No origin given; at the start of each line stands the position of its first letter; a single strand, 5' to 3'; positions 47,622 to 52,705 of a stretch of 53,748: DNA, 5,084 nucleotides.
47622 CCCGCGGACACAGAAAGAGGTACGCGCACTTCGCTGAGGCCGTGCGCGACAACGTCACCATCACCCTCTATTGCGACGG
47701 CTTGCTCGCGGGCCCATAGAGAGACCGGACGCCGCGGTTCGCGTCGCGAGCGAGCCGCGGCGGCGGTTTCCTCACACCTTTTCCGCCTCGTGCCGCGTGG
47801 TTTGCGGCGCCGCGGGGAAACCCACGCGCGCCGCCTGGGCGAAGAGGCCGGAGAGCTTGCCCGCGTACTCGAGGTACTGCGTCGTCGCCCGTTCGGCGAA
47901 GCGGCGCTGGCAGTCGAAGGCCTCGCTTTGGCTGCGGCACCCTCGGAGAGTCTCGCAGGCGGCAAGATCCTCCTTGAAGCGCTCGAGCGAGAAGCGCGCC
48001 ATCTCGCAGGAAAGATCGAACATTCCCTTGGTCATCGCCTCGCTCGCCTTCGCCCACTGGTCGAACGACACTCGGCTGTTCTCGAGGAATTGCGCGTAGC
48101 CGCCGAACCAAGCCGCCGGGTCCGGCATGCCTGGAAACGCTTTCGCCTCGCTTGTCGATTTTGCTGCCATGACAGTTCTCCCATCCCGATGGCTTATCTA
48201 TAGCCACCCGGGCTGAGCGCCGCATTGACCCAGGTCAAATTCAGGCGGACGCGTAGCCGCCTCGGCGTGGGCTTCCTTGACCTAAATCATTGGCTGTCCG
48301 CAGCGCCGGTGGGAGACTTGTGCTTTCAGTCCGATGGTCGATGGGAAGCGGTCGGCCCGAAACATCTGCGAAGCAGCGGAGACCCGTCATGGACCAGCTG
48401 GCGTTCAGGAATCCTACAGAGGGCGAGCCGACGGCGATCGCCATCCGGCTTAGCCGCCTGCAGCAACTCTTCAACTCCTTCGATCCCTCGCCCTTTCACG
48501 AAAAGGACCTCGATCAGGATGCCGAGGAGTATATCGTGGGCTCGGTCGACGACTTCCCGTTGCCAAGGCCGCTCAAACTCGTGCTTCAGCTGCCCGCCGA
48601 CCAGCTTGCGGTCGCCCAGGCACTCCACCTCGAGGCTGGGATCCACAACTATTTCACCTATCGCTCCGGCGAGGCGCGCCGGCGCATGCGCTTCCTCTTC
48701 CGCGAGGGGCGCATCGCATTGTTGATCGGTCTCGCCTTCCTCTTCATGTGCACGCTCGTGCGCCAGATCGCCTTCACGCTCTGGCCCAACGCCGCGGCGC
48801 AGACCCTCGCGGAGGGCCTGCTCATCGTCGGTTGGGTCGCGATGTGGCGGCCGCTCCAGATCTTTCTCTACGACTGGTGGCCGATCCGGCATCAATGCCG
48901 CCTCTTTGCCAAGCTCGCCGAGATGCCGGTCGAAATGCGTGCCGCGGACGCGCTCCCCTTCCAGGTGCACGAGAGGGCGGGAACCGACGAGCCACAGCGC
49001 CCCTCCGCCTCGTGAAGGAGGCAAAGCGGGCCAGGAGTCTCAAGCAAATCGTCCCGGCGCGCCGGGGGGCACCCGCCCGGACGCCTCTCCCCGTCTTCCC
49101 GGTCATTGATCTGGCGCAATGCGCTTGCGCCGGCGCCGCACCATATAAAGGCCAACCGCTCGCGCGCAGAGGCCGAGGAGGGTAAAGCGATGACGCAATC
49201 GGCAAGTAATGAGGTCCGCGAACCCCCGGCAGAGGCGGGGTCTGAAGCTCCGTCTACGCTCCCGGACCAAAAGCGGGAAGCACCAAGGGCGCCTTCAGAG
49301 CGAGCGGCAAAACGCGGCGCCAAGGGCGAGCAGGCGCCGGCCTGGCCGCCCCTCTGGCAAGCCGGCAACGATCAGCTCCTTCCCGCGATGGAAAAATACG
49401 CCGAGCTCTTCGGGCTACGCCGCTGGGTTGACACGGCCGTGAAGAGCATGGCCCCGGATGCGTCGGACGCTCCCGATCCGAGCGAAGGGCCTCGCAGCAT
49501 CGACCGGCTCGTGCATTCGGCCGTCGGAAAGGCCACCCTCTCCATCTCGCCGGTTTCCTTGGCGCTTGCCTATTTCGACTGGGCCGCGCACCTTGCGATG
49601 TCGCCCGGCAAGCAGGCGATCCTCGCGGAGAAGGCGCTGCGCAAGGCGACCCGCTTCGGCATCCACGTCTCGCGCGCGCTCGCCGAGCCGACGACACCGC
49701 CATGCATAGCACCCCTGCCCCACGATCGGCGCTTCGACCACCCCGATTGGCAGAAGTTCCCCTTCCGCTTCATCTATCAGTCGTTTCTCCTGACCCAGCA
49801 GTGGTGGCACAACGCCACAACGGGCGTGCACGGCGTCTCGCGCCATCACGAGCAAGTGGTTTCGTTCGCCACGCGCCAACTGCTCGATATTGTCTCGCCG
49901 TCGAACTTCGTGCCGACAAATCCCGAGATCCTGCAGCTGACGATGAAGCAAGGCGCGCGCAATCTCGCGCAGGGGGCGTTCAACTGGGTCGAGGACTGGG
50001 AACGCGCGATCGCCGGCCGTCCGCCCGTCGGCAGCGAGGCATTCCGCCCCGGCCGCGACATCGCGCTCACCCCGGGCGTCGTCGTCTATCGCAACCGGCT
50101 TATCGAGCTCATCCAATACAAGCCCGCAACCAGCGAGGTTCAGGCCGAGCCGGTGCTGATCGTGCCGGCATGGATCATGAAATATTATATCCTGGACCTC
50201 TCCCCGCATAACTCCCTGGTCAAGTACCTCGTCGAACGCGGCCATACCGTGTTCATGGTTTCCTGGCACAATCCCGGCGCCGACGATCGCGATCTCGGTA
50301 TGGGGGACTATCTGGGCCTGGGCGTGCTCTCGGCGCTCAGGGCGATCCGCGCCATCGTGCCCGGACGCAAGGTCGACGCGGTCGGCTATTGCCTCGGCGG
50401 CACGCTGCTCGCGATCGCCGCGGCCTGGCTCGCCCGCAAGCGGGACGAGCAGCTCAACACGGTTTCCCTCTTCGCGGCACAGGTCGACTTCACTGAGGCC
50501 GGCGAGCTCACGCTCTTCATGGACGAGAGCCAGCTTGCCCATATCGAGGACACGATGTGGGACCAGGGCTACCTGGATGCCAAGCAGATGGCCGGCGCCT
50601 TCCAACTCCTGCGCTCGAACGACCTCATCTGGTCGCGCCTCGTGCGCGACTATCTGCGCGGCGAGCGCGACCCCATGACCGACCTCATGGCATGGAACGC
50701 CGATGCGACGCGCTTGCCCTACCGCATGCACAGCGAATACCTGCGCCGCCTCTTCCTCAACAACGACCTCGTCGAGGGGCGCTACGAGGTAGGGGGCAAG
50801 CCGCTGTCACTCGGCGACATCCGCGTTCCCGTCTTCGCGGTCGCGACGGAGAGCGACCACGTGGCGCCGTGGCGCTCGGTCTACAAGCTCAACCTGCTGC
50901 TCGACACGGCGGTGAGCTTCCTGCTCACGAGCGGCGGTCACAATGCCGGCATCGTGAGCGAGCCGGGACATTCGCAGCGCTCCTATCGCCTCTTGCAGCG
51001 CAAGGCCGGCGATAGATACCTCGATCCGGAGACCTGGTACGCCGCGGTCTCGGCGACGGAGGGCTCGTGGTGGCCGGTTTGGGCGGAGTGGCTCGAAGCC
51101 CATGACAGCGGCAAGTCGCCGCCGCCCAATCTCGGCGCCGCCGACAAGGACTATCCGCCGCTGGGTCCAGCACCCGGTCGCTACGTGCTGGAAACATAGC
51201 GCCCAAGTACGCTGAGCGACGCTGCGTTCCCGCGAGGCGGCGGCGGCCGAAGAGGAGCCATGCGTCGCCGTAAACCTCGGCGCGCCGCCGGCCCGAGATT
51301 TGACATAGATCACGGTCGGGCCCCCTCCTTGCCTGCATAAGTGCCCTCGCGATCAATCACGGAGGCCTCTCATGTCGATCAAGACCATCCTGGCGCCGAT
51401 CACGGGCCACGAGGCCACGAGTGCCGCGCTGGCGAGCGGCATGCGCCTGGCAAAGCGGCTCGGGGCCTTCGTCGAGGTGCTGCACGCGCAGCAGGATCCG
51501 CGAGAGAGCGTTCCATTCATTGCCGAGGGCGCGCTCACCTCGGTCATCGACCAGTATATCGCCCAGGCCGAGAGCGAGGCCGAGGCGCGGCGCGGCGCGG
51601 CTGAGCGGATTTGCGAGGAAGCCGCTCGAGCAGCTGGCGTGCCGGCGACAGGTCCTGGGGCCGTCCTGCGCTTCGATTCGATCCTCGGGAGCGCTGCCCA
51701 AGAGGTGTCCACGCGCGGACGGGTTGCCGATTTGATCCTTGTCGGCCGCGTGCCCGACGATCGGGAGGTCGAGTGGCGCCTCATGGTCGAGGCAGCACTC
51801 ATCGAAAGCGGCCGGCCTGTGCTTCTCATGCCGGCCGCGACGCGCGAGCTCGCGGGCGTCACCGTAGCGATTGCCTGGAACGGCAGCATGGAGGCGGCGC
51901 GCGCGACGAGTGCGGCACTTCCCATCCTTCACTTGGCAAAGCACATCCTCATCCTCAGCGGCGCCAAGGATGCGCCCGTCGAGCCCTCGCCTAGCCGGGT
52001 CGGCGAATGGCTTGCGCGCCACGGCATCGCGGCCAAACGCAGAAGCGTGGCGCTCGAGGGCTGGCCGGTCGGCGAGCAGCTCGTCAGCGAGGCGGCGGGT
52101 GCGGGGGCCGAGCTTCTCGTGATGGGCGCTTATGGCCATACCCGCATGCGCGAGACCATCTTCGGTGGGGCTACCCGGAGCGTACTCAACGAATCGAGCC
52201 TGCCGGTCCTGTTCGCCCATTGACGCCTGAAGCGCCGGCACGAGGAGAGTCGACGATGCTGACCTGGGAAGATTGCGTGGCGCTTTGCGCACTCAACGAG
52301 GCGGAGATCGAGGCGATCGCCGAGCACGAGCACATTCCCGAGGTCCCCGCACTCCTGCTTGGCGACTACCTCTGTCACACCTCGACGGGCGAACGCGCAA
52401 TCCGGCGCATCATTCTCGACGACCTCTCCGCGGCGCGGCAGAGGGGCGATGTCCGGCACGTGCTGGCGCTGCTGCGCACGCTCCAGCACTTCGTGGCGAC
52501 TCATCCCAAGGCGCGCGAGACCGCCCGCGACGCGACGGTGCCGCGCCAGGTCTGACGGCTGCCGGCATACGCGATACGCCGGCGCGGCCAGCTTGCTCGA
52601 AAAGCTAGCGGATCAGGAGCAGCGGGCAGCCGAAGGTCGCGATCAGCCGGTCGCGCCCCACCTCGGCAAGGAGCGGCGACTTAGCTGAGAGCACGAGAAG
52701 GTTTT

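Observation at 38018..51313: Dense FNR/FixK regulon island: at least eight correctly spaced boxes in about 13 kb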

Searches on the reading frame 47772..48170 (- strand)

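Call 9: search_protein_families(library=pfam, proteins=[window:47772-48170:-], max_evalue=0.01)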
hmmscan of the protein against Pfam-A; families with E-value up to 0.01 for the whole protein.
window:47772-48170:- (132 aa): 1 family
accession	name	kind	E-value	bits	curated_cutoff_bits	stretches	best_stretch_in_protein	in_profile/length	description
PF09361.15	Phasin_2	-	4e-10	40.2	24.9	1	27-114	2-89/100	Phasin protein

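Call 20: search_protein_families(library=ncbifam, proteins=[window:47772-48170:-], max_evalue=0.001)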
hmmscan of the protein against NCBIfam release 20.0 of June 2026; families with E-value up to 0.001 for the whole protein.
window:47772-48170:- (132 aa): 0 families

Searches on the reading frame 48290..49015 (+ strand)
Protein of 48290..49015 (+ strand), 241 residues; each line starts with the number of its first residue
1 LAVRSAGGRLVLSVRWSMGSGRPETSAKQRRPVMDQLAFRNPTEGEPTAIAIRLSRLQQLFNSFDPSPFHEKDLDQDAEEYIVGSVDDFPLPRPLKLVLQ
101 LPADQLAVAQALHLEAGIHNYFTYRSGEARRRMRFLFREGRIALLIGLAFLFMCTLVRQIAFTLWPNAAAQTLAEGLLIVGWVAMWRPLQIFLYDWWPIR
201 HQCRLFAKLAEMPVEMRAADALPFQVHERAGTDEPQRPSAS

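Call 9: search_protein_families(library=pfam, proteins=[window:48290-49015:+], max_evalue=0.01)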
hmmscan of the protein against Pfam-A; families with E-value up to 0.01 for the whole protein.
window:48290-49015:+ (241 aa): 0 families

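Call 20: search_protein_families(library=ncbifam, proteins=[window:48389-49015:+], max_evalue=0.001)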
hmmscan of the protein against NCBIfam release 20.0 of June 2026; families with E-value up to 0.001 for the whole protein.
window:48389-49015:+ (208 aa): 0 families

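Call 57: search_protein_families(library=pfam, proteins=[window:48389-49015:+], max_evalue=1)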
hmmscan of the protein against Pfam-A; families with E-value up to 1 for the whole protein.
window:48389-49015:+ (208 aa): 0 families

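Call 63: find_homologous_proteins(query=window:48389-49015:+, max_evalue=0.001)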
Query window:48389-49015:+ (208 aa): 7698 proteins with E <= 0.001 among 8000 candidates; the best 120 are listed.
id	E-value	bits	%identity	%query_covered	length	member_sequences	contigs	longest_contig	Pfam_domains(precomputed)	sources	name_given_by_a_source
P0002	6.8e-131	452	96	100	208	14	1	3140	-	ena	-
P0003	1.1e-130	451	97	100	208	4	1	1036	-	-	-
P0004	5.4e-129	446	96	100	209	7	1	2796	-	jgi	jgi:hypothetical protein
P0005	3.0e-109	381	83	100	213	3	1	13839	-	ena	-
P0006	1.9e-84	300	68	91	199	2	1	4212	-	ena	-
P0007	2.9e-82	293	68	91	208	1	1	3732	-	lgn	-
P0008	9.4e-81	288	68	87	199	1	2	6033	-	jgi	-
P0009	1.8e-78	281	66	91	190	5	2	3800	-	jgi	jgi:hypothetical protein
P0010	2.2e-78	280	68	88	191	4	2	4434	-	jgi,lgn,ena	jgi:hypothetical protein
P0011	3.0e-78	280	70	85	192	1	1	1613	-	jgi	jgi:hypothetical protein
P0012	5.8e-78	279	69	87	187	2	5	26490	-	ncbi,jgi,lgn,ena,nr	ncbi:MAG TPA: hypothetical protein VMV26_03445 [Alphaproteobacteria bacterium]|jgi:hypothetical prot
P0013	4.9e-77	276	69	83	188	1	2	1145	-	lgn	-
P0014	6.1e-77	276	66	87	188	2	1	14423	-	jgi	jgi:hypothetical protein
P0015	7.9e-77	275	67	84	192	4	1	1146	-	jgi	jgi:hypothetical protein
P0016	1.5e-76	274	71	83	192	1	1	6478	-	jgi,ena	-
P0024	6.3e-75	269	66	86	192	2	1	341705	-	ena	-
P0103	3.7e-67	244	59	85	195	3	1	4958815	-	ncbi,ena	-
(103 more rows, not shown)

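Call 65: find_encoding_contigs(protein=P0103, flank=6000, max_places=3)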
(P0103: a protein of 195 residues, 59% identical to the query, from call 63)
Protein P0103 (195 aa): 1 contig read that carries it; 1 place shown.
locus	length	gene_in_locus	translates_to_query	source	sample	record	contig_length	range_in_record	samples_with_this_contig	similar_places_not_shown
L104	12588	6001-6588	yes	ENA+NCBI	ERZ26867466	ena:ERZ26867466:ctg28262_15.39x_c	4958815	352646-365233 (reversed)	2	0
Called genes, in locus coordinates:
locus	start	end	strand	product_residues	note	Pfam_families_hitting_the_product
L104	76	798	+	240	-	PF00571:CBS, PF04972:BON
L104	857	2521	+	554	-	PF00753:Lactamase_B, PF12706:Lactamase_B_2 (weak), PF10996:Beta-Casp, PF07521:RMMBL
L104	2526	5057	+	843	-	PF00690:Cation_ATPase_N, PF00122:E1-E2_ATPase, PF00702:Hydrolase, PF00689:Cation_ATPase_C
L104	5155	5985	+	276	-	PF00582:Usp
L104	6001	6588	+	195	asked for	-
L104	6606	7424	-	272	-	PF00582:Usp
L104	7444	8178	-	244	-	PF01648:ACPS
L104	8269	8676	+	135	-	-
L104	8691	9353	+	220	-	PF13723:Ketoacyl-synt_2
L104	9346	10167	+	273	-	PF01553:Acyltransferase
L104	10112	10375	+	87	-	PF00550:PP-binding (weak)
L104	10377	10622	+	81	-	PF00550:PP-binding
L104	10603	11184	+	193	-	-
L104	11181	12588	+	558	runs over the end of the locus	PF00501:AMP-binding, PF22818:ApeI-like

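Call 67: find_encoding_contigs(protein=P0024, flank=6000, max_places=2)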
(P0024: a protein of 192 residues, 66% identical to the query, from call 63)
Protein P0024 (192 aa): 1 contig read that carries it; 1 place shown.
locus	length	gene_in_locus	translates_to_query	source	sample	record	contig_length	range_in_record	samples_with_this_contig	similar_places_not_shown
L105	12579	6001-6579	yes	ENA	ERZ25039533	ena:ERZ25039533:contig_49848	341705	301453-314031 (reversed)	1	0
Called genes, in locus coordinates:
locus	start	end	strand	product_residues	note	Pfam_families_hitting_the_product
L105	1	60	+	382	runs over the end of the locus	PF01408:GFO_IDH_MocA, PF02894:GFO_IDH_MocA_C, PF22725:GFO_IDH_MocA_C3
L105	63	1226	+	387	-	PF06187:DUF993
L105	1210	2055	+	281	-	PF01261:AP_endonuc_2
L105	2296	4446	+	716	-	PF03793:PASTA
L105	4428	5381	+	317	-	PF16697:Yop-YscD_cpl, PF00498:FHA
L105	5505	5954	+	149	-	PF18854:baeRF_family10, PF18856:baeRF_family12, PF10116:Host_attach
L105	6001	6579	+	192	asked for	-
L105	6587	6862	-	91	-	-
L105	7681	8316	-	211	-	-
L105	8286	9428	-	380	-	PF00005:ABC_tran (weak), PF13304:AAA_21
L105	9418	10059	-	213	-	PF13304:AAA_21 (faint), PF00005:ABC_tran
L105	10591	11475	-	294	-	PF00364:Biotin_lipoyl (faint), PF25917:BSH_RND (weak), PF25973:BSH_CzcB (faint), PF25984:BSH_YknX (weak)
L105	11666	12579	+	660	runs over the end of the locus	PF12551:PHBC_N, PF07167:PhaC_N, PF00561:Abhydrolase_1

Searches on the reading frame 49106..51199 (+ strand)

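Call 9: search_protein_families(library=pfam, proteins=[window:49106-51199:+], max_evalue=0.01)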
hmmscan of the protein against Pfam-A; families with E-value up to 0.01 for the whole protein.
window:49106-51199:+ (697 aa): 3 families
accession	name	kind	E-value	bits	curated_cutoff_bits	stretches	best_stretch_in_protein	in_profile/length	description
PF07167.19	PhaC_N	-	1e-54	185.3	23.7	1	207-375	2-173/173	Poly-beta-hydroxybutyrate polymerase (PhaC) N-terminus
PF12551.13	PHBC_N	-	1.9e-18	66.4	25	1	130-169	4-43/43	Poly-beta-hydroxybutyrate polymerase N terminal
PF00561.26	Abhydrolase_1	-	5.2e-11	43.1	25.8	1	349-613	2-239/245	alpha/beta hydrolase fold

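Call 20: search_protein_families(library=ncbifam, proteins=[window:49190-51199:+], max_evalue=0.001)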
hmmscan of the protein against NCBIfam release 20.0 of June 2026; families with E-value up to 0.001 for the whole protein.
window:49190-51199:+ (669 aa): 4 families
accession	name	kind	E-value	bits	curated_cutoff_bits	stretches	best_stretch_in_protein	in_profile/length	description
TIGR01838.1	PHA_synth_I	subfamily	2.2e-163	544.5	622.65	1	152-667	18-531/532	class I poly(R)-hydroxyalkanoic acid synthase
TIGR01839.1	PHA_synth_II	subfamily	1.3e-101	340.4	855.4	1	154-668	54-559/560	class II poly(R)-hydroxyalkanoic acid synthase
TIGR01836.1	PHA_synth_III_C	subfamily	3.8e-37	128.1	365.3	1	291-591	34-333/350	class III poly(R)-hydroxyalkanoic acid synthase subunit PhaC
NF005898.0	PRK07868.1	equivalog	5.8e-09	34.2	925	1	294-564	38-316/994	acyl-CoA synthetase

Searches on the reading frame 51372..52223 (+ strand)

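Call 9: search_protein_families(library=pfam, proteins=[window:51372-52223:+], max_evalue=0.01)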
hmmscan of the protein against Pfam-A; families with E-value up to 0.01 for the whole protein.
window:51372-52223:+ (283 aa): 1 family
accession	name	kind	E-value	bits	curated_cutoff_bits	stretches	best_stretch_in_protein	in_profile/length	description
PF00582.32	Usp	-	1.6e-11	45.3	24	2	179-281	29-139/141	Universal stress protein family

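Call 20: search_protein_families(library=ncbifam, proteins=[window:51372-52223:+], max_evalue=0.001)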
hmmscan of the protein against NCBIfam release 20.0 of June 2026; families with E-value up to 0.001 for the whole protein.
window:51372-52223:+ (283 aa): 0 families

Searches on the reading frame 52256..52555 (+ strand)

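Call 57: search_protein_families(library=pfam, proteins=[window:52256-52555:+], max_evalue=1)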
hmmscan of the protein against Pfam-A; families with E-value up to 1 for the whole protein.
window:52256-52555:+ (99 aa): 1 family
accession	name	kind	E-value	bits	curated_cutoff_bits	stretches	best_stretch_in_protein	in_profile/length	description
PF23558.1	TPR_P4H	-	0.23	12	27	1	52-88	43-80/91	Prolyl 4-hydroxylase peptide-substrate-binding domain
